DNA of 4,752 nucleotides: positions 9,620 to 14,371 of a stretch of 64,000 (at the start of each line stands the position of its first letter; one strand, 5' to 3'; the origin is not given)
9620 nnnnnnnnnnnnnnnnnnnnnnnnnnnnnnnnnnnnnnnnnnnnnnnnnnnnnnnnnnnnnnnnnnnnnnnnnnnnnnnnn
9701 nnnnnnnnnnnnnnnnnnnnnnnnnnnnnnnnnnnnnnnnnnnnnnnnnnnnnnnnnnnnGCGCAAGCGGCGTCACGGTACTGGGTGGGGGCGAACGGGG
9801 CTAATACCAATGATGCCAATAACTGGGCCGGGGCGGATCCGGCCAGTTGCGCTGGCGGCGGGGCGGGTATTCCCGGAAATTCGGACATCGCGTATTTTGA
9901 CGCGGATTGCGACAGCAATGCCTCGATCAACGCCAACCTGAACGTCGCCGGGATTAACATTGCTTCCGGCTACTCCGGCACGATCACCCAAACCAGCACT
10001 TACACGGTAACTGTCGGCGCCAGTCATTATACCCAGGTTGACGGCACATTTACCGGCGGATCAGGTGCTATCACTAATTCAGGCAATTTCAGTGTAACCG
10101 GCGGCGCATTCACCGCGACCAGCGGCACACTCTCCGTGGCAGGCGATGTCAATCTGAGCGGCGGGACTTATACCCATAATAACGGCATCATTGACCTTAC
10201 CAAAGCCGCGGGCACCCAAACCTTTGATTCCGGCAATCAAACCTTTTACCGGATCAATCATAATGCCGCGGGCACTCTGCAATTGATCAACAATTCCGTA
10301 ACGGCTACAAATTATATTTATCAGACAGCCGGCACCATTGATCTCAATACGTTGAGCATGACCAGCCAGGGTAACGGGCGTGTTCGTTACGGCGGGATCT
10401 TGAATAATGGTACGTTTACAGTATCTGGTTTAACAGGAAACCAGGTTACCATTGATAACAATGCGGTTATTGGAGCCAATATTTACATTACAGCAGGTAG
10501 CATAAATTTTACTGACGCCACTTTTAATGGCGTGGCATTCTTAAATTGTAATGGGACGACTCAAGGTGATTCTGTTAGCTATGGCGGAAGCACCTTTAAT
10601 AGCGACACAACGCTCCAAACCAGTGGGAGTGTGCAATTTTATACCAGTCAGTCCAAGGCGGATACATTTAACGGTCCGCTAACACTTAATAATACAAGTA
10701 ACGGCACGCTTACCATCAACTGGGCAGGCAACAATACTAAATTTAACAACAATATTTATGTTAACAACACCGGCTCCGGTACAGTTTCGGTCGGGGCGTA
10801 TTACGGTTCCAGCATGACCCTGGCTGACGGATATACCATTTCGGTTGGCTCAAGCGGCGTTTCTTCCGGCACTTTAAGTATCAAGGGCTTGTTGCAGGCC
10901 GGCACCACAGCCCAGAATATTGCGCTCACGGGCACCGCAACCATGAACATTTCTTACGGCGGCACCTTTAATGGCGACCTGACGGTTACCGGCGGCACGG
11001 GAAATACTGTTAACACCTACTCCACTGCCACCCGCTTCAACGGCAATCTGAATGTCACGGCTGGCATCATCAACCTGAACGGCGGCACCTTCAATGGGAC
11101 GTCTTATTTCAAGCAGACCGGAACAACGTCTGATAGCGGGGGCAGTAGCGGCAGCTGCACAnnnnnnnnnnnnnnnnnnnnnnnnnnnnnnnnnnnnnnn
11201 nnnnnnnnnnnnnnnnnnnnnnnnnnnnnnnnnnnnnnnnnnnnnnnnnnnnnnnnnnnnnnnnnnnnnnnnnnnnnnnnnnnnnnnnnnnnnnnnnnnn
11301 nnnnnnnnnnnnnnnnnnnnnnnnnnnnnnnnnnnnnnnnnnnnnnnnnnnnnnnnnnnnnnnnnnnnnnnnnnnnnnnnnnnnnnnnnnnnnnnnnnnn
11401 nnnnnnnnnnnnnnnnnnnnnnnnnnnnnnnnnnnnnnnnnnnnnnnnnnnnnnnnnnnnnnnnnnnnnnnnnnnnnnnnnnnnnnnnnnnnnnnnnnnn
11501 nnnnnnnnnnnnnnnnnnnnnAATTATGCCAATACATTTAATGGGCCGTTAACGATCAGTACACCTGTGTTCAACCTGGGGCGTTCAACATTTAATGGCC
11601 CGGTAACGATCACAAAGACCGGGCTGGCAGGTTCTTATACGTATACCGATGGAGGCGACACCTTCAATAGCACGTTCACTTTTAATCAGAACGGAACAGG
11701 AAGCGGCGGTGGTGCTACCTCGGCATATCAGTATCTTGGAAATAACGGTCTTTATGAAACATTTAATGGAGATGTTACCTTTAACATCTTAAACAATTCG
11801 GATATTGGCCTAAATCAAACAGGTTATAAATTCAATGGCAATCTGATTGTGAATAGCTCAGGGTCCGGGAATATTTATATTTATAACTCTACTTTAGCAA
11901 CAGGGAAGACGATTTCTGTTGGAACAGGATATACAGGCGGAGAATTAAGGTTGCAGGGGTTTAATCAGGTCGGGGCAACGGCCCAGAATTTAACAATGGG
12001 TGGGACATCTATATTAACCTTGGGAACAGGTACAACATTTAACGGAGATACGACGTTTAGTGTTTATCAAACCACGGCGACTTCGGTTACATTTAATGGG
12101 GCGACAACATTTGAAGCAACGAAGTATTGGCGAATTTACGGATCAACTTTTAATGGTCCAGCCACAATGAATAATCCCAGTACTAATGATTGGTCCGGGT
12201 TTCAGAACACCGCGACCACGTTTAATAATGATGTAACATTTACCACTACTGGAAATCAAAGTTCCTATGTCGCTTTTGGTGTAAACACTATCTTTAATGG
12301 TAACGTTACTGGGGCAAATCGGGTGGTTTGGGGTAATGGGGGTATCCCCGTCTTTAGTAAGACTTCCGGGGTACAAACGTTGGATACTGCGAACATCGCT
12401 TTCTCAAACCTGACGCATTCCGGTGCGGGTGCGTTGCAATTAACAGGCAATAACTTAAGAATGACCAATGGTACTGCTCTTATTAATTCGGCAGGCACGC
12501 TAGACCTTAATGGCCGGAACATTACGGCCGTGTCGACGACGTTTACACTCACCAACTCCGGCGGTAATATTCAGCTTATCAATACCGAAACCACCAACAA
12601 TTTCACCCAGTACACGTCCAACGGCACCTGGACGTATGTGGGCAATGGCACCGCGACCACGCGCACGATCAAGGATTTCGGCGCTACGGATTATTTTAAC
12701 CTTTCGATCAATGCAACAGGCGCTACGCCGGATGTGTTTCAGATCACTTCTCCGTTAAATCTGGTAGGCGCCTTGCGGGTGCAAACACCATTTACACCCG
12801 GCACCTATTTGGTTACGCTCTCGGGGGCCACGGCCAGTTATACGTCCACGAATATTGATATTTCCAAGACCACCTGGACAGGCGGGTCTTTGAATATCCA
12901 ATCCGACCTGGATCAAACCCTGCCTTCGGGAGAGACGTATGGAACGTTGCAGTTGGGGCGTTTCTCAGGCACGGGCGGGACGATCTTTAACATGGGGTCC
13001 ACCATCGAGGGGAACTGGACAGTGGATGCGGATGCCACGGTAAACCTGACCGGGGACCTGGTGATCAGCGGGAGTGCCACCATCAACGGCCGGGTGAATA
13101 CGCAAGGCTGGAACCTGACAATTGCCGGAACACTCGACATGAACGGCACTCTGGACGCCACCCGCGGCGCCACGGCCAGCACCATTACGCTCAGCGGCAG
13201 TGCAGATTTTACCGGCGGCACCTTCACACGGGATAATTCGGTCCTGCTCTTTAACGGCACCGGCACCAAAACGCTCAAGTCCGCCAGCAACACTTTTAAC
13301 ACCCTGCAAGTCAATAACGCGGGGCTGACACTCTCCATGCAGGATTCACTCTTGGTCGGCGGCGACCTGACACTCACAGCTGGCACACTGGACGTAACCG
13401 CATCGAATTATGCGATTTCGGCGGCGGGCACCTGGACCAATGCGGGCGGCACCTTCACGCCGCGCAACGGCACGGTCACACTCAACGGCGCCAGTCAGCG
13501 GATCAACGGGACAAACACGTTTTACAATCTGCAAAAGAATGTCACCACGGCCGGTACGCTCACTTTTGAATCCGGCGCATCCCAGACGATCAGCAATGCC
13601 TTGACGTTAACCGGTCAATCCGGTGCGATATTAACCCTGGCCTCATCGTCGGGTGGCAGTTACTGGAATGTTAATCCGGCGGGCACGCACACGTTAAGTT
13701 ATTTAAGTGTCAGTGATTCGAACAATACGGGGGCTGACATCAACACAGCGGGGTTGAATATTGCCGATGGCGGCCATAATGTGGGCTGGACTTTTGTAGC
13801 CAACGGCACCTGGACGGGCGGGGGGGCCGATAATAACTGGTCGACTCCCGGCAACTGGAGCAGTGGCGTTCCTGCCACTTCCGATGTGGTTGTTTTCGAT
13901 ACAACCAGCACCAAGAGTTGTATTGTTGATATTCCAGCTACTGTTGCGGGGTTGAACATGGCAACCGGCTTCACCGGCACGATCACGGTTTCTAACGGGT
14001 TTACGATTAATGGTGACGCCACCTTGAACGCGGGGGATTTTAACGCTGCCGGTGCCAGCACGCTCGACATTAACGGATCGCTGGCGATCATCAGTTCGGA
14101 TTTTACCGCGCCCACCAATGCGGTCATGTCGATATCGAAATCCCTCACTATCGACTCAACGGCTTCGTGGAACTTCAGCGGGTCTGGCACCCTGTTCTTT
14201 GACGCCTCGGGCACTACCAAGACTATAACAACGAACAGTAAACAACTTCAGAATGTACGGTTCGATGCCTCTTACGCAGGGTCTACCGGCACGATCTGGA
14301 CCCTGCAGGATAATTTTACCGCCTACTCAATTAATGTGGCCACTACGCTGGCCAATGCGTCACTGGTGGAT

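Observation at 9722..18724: About 3000-aa secreted repeat protein rich in FxxN motifs, a predicted beta-helical adhesin or surface fibre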

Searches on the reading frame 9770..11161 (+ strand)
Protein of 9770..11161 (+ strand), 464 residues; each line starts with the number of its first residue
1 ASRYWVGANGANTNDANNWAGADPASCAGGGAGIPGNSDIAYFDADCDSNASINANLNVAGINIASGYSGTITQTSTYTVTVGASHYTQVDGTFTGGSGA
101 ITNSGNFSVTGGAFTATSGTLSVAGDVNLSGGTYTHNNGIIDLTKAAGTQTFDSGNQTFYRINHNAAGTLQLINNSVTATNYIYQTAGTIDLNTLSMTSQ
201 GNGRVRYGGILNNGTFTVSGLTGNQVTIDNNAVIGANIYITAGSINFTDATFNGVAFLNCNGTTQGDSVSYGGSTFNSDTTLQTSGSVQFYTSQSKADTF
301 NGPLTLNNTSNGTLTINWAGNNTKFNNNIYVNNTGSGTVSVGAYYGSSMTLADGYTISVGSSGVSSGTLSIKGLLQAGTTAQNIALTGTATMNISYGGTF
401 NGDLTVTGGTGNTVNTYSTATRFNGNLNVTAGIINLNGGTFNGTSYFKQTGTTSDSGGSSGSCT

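Call 54: find_homologous_proteins(query=window:9770-11161:+, max_evalue=0.00001)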
Query window:9770-11161:+ (464 aa): 17 proteins with E <= 0.00001 among 8000 candidates.
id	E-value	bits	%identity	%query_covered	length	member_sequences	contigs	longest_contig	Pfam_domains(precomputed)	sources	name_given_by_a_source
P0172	2.8e-56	210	37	44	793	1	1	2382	-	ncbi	ncbi:MAG: beta strand repeat-containing protein, partial [Cyclobacteriaceae bacterium]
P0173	9.3e-33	132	38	40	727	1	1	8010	-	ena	-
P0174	2.2e-26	111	53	30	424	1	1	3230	-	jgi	jgi:hypothetical protein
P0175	1.6e-18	85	46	30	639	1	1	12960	-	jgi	jgi:hypothetical protein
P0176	6.8e-18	83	38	42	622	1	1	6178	PF24928.1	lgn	-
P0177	1.7e-17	82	39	46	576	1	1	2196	-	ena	-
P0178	3.1e-17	81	32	33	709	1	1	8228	-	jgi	-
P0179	1.9e-16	78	46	23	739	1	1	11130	PF13385.14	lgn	-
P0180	3.3e-16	78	39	36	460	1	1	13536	-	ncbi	ncbi:MAG TPA: hypothetical protein VIF63_06345, partial [Candidatus Limnocylindrales bacterium]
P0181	1.9e-15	75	41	47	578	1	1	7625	-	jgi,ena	-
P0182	3.9e-15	74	43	34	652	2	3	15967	-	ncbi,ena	-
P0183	3.4e-13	68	30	59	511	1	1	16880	-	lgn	-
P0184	2.4e-10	58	40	40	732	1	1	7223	-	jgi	jgi:hypothetical protein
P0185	4.3e-9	54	40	26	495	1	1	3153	-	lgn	-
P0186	8.4e-8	50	36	36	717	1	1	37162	-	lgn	-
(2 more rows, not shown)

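Call 67: predict_structure(alignment_id=A2)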
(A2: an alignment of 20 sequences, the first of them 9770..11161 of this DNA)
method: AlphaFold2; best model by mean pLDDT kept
length: 464 residues; sequences in the alignment: 20
mean_pLDDT: 74.0   pTM: 0.72
mean pLDDT of the five models: 74.0, 70.8, 68.5, 67.0, 66.7
residues with pLDDT >= 90: 120; 70-90: 123; 50-70: 194; < 50: 27
segments of 3 or more residues with pLDDT < 50: 447-464
pLDDT, mean of each block of 10 residues (from residue 1): 85 92 71 92 90 96 96 92 96 92 97 90 96 86 93 92 88 88 81 76 57 60 55 63 70 67 62 79 71 66 78 62 71 65 60 56 54 56 65 62 68 59 67 63 49 44 33
secondary structure, 60 per line:
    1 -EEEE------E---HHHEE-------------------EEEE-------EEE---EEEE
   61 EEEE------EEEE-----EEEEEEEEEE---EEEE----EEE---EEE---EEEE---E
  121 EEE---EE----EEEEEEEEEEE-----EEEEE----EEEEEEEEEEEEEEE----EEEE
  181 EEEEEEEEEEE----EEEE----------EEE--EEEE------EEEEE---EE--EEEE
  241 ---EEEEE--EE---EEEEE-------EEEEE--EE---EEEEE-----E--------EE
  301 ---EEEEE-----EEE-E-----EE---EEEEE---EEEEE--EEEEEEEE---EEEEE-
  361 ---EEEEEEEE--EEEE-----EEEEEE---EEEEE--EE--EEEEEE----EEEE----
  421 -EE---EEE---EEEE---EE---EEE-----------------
elements in order: E2-5 E40-43 E51-53 E57-64 E71-74 E80-89 E93-96 E101-103 E107-109 E113-116 E120-123 E133-143 E149-153 E158-172 E177-191 E196-199 E210-212 E215-218 E225-229 E237-240 E244-248 E256-260 E268-272 E280-284 E304-308 E314-316 E329-333 E337-341 E344-351 E355-359 E364-371 E374-377 E383-388 E392-396 E403-408 E413-416 E427-429 E433-436 E445-447

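Call 93: search_solved_structures(query=A2, max_evalue=1)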
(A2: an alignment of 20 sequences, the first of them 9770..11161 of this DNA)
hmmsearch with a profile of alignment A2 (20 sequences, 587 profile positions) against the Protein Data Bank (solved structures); distinct sequences matched with E-value up to 1: 2.
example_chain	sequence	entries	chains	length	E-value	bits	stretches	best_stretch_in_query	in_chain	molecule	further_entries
3nqy_A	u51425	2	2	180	0.21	13.6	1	159-277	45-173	Secreted metalloprotease Mcp02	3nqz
2p3n_A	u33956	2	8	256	0.49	12.4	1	319-445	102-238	Inositol-1-monophosphatase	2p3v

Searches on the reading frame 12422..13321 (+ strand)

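Call 72: search_protein_families(library=pfam, proteins=[window:12422-13321:+], max_evalue=1)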
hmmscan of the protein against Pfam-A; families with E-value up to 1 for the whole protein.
window:12422-13321:+ (300 aa): 2 families
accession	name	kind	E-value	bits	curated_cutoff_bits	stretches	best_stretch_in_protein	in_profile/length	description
PF04519.19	Bactofilin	-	0.013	16.2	27.9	1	193-248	19-66/98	Polymer-forming cytoskeletal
PF19279.4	YegS_C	-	0.19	11.9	27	1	115-160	29-74/158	YegS C-terminal NAD kinase beta sandwich-like domain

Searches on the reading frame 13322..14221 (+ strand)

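Call 72: search_protein_families(library=pfam, proteins=[window:13322-14221:+], max_evalue=1)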
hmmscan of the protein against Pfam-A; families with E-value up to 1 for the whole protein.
window:13322-14221:+ (300 aa): 3 families
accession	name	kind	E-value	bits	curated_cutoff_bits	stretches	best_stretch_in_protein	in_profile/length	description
PF14453.12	ThiS-like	-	0.022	15.3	26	1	206-239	16-49/57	ThiS-like ubiquitin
PF14828.11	Amnionless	-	0.071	12.3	30.4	1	170-230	7-66/442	Amnionless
PF14476.11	Chloroplast_duf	-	0.31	10.4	25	0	66-126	231-291/320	Petal formation-expressed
